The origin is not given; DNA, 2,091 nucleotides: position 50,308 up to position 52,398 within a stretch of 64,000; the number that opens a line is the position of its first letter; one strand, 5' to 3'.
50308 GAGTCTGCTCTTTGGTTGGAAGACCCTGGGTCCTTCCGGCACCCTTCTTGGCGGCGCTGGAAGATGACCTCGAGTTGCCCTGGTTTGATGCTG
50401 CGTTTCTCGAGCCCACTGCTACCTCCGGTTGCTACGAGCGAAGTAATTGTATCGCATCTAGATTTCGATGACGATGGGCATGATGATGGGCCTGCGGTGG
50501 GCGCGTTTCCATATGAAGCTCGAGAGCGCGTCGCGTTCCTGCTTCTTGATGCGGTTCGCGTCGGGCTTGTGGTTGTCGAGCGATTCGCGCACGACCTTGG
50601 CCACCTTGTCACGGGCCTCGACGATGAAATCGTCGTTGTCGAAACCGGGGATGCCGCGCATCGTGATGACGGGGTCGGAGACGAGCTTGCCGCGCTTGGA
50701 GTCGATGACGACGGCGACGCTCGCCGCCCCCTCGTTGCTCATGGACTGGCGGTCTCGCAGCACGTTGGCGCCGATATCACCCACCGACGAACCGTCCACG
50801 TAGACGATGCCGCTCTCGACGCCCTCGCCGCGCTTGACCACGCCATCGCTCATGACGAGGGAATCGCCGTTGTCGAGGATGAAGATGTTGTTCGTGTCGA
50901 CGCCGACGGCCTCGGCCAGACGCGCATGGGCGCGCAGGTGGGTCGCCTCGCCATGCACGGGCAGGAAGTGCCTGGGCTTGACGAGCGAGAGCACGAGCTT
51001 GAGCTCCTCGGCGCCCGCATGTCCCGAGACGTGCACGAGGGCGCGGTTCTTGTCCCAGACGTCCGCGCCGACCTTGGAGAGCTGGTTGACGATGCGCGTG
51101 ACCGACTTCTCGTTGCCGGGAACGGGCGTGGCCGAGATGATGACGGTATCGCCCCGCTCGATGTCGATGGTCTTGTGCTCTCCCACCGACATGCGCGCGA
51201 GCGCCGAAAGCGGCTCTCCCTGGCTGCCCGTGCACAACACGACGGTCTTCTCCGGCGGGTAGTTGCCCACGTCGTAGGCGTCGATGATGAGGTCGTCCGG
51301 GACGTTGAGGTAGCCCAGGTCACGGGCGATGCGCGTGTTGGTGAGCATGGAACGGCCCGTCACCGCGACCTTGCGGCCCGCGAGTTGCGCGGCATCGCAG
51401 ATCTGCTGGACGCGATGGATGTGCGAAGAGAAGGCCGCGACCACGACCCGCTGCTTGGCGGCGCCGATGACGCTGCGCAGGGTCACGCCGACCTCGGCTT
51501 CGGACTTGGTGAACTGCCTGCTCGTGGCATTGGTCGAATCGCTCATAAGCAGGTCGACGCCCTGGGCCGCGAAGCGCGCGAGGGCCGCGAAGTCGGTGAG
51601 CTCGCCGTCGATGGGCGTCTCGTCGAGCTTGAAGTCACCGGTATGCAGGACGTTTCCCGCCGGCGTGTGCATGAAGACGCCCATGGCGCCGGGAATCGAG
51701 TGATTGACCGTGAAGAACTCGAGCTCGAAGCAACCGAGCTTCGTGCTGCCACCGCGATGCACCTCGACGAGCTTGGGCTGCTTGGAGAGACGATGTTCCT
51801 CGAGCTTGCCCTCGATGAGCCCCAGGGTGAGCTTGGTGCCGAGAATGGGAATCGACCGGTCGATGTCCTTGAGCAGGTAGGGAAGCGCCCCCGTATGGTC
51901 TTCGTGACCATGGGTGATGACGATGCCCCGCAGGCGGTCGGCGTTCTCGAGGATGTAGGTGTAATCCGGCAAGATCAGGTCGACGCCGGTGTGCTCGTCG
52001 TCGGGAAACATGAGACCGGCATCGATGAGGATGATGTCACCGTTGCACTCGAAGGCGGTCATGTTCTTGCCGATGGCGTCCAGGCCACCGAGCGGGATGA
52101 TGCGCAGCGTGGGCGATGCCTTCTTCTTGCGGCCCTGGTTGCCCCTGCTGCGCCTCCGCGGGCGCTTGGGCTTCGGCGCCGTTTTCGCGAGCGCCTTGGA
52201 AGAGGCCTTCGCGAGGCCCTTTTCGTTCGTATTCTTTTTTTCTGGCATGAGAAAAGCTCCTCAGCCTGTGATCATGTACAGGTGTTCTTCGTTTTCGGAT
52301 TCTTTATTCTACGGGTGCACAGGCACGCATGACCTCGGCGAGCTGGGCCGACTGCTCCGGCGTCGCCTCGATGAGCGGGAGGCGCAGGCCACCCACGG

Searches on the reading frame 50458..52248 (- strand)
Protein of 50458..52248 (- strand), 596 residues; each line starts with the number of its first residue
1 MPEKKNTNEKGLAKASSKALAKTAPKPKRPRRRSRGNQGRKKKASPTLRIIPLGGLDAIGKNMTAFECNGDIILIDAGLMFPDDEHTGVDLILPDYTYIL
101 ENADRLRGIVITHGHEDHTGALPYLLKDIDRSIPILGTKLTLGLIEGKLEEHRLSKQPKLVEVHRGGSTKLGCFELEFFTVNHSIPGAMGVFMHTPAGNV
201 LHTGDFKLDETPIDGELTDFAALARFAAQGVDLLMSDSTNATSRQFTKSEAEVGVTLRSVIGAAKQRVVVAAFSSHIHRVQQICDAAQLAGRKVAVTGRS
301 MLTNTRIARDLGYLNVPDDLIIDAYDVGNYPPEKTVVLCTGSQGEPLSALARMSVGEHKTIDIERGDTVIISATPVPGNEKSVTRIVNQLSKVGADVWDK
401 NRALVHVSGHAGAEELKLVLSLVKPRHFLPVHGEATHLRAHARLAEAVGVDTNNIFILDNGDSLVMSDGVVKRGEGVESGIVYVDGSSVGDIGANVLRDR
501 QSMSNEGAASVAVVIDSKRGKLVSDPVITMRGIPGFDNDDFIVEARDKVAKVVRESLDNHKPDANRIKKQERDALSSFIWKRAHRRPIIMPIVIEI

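Call 70: find_encoding_contigs(protein=window:50458-52248:-, flank=10000, max_places=1)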
Protein window:50458-52248:- (596 aa): 13 contigs read that carry it; 1 place shown.
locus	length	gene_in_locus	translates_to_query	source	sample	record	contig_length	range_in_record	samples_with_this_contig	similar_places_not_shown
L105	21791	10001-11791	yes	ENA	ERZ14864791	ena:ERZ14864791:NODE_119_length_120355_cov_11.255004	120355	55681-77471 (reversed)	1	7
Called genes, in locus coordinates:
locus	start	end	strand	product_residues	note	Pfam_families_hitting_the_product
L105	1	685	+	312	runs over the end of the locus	PF00749:tRNA-synt_1c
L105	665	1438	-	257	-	PF01026:TatD_DNase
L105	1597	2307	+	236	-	PF00702:Hydrolase, PF08282:Hydrolase_3 (faint), PF12710:HAD, PF13419:HAD_2, PF13242:Hydrolase_like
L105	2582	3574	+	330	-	PF02661:Fic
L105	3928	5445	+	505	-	PF00478:IMPDH, PF03060:NMO (faint), PF00571:CBS (faint)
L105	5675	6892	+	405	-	PF01966:HD (weak), PF13286:HD_assoc (weak)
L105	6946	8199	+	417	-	PF00675:Peptidase_M16, PF05193:Peptidase_M16_C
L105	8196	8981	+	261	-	PF01113:DapB_N, PF05173:DapB_C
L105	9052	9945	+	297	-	PF00701:DHDPS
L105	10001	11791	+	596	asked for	PF00753:Lactamase_B, PF12706:Lactamase_B_2, PF22505:RNase_J_b_CASP, PF07521:RMMBL, PF17770:RNase_J_C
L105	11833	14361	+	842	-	PF13491:FtsK_4TM (weak), PF17854:FtsK_alpha, PF01580:FtsK_SpoIIIE, PF09397:FtsK_gamma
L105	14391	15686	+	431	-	PF13413:HTH_25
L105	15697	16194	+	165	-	PF04461:YajQ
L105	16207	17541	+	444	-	PF00919:UPF0004, PF04055:Radical_SAM, PF18693:TRAM_2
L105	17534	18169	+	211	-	PF01066:CDP-OH_P_transf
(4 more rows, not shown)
